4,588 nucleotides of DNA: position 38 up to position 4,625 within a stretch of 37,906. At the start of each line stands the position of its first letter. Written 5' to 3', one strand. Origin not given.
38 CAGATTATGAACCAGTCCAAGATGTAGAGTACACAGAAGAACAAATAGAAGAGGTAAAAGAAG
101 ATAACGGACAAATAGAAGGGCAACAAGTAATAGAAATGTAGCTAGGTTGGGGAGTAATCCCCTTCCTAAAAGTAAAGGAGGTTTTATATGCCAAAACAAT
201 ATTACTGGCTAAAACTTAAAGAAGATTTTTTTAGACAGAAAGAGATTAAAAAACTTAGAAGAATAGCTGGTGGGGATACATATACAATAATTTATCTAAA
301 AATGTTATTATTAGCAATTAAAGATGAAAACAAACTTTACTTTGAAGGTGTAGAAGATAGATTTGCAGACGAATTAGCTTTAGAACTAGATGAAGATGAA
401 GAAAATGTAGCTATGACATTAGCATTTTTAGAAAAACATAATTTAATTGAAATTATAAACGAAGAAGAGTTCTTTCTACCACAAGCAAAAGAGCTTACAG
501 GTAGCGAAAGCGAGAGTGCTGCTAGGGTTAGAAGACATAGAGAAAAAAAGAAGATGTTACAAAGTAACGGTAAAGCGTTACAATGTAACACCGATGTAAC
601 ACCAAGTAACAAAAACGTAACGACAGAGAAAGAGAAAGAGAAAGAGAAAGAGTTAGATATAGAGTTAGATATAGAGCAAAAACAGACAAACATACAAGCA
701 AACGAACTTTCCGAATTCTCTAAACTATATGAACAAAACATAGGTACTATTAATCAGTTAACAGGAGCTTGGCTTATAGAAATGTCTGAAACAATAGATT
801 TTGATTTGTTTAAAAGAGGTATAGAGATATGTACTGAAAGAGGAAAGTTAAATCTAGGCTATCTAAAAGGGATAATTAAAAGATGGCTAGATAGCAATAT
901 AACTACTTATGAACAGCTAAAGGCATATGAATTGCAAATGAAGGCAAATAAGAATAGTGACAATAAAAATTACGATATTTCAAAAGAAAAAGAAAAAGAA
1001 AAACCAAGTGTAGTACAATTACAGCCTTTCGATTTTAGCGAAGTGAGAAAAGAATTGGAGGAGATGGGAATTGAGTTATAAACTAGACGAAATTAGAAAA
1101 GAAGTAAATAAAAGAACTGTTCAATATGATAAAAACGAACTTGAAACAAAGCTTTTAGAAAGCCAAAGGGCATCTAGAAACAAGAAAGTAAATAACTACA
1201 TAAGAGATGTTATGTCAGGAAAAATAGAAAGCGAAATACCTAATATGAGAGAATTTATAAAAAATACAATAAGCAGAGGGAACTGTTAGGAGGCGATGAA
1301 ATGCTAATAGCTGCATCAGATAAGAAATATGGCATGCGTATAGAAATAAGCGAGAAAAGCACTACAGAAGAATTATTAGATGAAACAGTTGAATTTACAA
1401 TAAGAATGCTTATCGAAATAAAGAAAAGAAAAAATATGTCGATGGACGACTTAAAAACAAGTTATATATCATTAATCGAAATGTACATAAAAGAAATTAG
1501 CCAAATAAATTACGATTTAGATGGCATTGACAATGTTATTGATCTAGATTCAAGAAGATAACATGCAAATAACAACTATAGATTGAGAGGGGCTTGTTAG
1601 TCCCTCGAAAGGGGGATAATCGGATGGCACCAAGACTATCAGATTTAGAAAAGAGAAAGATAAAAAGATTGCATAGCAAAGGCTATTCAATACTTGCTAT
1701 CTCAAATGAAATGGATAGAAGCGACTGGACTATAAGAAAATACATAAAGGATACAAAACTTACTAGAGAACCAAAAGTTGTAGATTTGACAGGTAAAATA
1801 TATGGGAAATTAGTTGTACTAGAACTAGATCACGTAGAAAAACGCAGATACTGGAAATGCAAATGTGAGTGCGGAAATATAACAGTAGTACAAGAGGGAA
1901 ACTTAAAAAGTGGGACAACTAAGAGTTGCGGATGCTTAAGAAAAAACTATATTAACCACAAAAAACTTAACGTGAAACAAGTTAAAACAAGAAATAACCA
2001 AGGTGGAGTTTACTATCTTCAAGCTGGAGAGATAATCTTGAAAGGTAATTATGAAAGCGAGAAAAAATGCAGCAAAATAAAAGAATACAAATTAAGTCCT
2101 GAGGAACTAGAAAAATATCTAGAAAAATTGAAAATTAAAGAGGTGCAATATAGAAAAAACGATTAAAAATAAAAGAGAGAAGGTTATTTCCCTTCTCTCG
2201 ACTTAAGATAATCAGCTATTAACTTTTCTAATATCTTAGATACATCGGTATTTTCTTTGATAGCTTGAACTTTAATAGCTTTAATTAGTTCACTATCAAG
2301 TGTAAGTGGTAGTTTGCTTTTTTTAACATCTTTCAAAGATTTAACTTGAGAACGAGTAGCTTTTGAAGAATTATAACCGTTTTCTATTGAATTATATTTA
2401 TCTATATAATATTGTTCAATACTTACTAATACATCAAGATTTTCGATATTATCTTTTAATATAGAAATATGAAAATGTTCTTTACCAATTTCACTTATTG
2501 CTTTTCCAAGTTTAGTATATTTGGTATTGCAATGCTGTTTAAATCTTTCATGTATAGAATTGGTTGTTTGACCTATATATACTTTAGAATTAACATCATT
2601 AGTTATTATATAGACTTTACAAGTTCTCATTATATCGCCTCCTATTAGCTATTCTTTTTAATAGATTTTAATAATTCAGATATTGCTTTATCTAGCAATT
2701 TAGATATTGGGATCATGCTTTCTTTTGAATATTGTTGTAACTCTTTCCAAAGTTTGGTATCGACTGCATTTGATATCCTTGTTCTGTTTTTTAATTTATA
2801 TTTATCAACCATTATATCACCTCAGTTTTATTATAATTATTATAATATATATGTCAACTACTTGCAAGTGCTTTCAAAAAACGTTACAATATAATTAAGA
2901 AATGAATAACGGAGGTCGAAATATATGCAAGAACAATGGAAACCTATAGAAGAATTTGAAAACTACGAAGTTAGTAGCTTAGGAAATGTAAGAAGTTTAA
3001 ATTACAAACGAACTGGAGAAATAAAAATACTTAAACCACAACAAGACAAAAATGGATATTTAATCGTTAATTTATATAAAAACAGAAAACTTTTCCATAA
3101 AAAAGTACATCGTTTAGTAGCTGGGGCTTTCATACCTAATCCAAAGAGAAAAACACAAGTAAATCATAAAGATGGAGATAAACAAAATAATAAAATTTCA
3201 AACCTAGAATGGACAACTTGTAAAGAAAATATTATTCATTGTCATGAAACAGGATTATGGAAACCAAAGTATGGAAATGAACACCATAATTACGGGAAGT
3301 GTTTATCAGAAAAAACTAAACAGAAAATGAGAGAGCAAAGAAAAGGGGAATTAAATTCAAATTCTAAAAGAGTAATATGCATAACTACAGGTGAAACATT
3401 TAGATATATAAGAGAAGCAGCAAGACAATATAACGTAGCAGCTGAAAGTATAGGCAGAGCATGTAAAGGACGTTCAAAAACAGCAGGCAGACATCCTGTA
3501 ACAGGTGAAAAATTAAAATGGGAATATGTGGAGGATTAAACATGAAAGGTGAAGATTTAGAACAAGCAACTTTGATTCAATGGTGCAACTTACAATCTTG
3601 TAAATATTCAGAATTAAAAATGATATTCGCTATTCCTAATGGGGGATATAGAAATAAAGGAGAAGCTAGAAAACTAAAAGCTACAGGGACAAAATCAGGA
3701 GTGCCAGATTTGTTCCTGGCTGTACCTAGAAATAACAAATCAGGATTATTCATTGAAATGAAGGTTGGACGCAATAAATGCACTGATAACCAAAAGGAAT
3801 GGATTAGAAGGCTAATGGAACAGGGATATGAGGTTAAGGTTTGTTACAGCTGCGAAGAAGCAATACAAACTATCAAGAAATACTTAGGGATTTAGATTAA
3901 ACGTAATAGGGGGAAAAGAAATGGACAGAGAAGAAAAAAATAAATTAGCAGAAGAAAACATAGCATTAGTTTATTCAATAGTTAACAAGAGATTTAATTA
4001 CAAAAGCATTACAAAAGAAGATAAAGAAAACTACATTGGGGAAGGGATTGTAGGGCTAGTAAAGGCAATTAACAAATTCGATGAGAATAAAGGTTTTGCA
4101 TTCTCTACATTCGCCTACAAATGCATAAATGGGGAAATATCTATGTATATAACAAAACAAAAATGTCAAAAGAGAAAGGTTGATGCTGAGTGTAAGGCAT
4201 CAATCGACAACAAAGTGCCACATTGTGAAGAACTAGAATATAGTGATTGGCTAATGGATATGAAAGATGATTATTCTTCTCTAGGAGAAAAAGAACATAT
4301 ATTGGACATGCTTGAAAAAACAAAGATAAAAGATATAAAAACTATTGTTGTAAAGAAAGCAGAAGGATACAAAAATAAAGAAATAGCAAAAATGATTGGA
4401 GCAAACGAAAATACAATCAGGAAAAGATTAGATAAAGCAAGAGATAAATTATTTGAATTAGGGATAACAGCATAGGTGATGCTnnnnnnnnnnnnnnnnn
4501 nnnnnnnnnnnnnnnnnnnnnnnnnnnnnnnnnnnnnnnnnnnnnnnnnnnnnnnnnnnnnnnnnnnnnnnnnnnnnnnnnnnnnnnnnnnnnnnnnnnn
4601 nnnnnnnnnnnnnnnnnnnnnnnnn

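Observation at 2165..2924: Antisense RHH + GIY-YIG::RHH cassette with back-to-back consensus promoters (TA-like or self-regulated nuclease module)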

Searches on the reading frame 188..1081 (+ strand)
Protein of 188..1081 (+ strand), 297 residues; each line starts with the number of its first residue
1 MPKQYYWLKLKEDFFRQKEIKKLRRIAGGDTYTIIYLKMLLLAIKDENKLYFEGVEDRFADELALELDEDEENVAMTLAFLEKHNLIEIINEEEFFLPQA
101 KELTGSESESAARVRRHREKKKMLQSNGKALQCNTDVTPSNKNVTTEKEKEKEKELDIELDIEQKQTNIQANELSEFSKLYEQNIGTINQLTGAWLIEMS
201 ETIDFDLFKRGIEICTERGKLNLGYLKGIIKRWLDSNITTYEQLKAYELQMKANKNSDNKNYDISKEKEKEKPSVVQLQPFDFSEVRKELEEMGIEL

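Call 3: search_protein_families(library=pfam, proteins=[window:188-1081:+], max_evalue=1)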
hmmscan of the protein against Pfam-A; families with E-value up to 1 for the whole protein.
window:188-1081:+ (297 aa): 3 families
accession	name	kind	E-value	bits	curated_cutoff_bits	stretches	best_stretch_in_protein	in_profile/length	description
PF09681.16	Phage_rep_org_N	-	2.6e-22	79.5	23.3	1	7-123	1-119/121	N-terminal phage replisome organiser (Phage_rep_org_N)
PF07261.16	DnaB_2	-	2e-09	37.4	22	1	181-247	4-73/74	Replication initiation and membrane attachment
PF07766.19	LETM1_RBD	-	0.078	13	25.3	1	119-205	59-142/229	LETM1-like, RBD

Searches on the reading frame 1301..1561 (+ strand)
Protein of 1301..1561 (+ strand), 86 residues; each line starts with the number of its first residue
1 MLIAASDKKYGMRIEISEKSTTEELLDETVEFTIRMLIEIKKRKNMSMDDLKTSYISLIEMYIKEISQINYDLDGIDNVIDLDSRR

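Call 3: search_protein_families(library=pfam, proteins=[window:1301-1561:+], max_evalue=1)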
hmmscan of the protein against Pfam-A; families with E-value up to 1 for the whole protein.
window:1301-1561:+ (86 aa): 1 family
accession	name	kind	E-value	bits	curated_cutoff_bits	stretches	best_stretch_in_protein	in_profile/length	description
PF15066.11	CAGE1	-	0.012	14.7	27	1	8-70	378-443/528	Cancer-associated gene protein 1 family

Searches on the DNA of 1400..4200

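Call 77: search_rna_families(source=window, start=1400, end=4200, threshold=evalue, max_evalue=1)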
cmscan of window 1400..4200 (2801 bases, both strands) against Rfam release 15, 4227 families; matches with E-value up to 1: 0.
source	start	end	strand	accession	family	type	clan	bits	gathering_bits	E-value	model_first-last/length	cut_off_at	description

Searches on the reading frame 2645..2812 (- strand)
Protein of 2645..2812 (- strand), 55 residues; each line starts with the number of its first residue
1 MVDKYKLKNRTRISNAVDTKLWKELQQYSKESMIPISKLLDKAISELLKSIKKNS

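Call 3: search_protein_families(library=pfam, proteins=[window:2645-2812:-], max_evalue=1)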
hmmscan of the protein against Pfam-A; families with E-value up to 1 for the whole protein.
window:2645-2812:- (55 aa): 2 families
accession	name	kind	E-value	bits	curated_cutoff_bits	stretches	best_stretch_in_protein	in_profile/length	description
PF12651.13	RHH_3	-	4.1e-14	52.7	21.6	1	9-50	1-42/44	Ribbon-helix-helix domain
PF07362.18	CcdA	-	0.051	14.4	22.4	1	19-53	6-40/71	Post-segregation antitoxin CcdA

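Call 4: search_protein_families(library=phrogs, proteins=[window:2645-2812:-], max_evalue=0.1)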
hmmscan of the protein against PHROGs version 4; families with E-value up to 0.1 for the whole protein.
window:2645-2812:- (55 aa): 3 families
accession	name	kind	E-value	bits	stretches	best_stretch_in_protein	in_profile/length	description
phrog_3180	-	transcription regulation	2.1e-16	60.6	1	6-53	1-48/50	Arc-like repressor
phrog_582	-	transcription regulation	0.005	18.1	1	3-54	50-101/105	Arc-like repressor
phrog_876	-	transcription regulation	0.023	15.2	1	8-54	65-111/239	transcriptional repressor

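Call 31: search_protein_families(library=padloc, proteins=[window:2645-2812:-], max_evalue=0.1)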
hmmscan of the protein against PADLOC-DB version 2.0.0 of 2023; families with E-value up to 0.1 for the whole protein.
window:2645-2812:- (55 aa): 0 families

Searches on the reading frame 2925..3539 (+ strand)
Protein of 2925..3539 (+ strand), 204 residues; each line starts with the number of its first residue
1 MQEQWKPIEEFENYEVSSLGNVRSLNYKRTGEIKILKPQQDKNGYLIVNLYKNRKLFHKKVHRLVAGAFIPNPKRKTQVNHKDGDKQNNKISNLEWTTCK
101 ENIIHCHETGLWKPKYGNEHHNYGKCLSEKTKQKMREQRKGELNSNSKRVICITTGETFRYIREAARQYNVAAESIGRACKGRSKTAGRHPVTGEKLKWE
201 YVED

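Call 3: search_protein_families(library=pfam, proteins=[window:2925-3539:+], max_evalue=1)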
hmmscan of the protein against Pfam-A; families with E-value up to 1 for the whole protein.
window:2925-3539:+ (204 aa): 4 families
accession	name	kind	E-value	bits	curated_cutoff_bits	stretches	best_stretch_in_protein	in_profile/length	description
PF07463.16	NUMOD4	-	5e-17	62.3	23.4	1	3-51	1-49/49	NUMOD4 motif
PF13392.12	HNH_3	-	2.5e-09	37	24.8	1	59-102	1-44/46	HNH endonuclease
PF07460.16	NUMOD3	-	5.6e-05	23.4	20.4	1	117-136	18-37/37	NUMOD3 motif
PF05518.16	Totivirus_coat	-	0.2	10.1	25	1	130-190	568-627/759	Totivirus coat protein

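Call 4: search_protein_families(library=phrogs, proteins=[window:2925-3539:+], max_evalue=0.1)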
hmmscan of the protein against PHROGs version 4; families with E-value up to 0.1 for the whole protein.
window:2925-3539:+ (204 aa): 15 families
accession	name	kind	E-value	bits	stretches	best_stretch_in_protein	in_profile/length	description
phrog_59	-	DNA, RNA and nucleotide metabolism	6.7e-51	175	1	1-202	136-287/423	HNH endonuclease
phrog_959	-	DNA, RNA and nucleotide metabolism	6.1e-37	127.5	1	1-135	4-130/138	HNH endonuclease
phrog_1492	-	DNA, RNA and nucleotide metabolism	7.2e-30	105.4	1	1-108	43-161/414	HNH endonuclease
phrog_37683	-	unknown function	2.9e-20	73.5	1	11-164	118-264/279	-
phrog_99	-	DNA, RNA and nucleotide metabolism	2.8e-11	44.7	1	9-103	115-202/383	HNH endonuclease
phrog_4538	-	unknown function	9.4e-11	42.2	1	76-202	331-447/447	-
phrog_17657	-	DNA, RNA and nucleotide metabolism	5.8e-08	33.7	1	16-97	81-165/168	HNH endonuclease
phrog_6086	-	DNA, RNA and nucleotide metabolism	4e-07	31.3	1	1-144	1-118/147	HNH endonuclease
phrog_15471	-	DNA, RNA and nucleotide metabolism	1.2e-05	26.2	1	40-162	13-115/183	HNH endonuclease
phrog_7545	-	DNA, RNA and nucleotide metabolism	2e-05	25.8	1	39-101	62-128/160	HNH endonuclease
phrog_30377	-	DNA, RNA and nucleotide metabolism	5.5e-05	24.3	1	60-110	11-59/82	HNH endonuclease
phrog_14913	-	DNA, RNA and nucleotide metabolism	0.0011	20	1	75-100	57-82/149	HNH endonuclease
phrog_4578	-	DNA, RNA and nucleotide metabolism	0.0013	19.6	1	76-168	29-121/130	HNH endonuclease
phrog_314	-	DNA, RNA and nucleotide metabolism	0.012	15.6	1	105-194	281-377/574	homing endonuclease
phrog_30580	-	unknown function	0.059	14.5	0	144-184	7-47/85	-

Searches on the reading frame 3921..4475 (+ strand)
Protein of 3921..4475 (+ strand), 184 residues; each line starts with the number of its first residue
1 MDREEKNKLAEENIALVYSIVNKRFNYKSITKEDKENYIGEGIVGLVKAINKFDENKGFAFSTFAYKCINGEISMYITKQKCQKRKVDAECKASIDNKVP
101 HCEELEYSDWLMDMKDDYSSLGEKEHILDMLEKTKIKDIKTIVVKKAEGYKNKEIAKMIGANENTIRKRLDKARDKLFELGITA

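Call 3: search_protein_families(library=pfam, proteins=[window:3921-4475:+], max_evalue=1)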
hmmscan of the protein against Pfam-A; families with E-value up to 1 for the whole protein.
window:3921-4475:+ (184 aa): 12 families
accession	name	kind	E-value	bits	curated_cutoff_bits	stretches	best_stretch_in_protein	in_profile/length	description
PF04542.20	Sigma70_r2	-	5.1e-11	42.6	24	1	9-81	1-69/71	Sigma-70 region 2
PF07638.17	Sigma70_ECF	-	2.5e-06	27.9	21.1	1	92-178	105-180/185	ECF sigma factor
PF08281.18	Sigma70_r4_2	-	4.3e-06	26.7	25.7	1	145-177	22-54/54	Sigma-70, region 4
PF13384.12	HTH_23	-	0.004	17.4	24.6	1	142-171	10-39/50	Homeodomain-like domain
PF06056.18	Terminase_5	-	0.0046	17.3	20.3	1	148-167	12-31/58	Putative ATPase subunit of terminase (gpP-like)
PF04545.22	Sigma70_r4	-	0.0094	15.9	24.1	1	151-177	22-48/50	Sigma-70, region 4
PF19889.5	DUF6362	-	0.01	16.6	31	1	138-173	59-94/98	Domain of unknown function (DUF6362)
PF06530.18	Phage_antitermQ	-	0.014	15.8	26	1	126-175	55-104/118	Phage antitermination protein Q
PF03444.21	HrcA_DNA-bdg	-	0.11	12.7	21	1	139-171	13-45/79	Winged helix-turn-helix transcription repressor, HrcA DNA-binding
PF13412.12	HTH_24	-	0.13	12.3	21.9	1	148-174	16-42/48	Winged helix-turn-helix DNA-binding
PF13404.12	HTH_AsnC-type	-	0.18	12.1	27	1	152-172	20-40/42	AsnC-type helix-turn-helix domain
PF14659.12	Phage_int_SAM_3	-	0.3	11.8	22.6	1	124-146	30-52/58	Phage integrase, N-terminal SAM-like domain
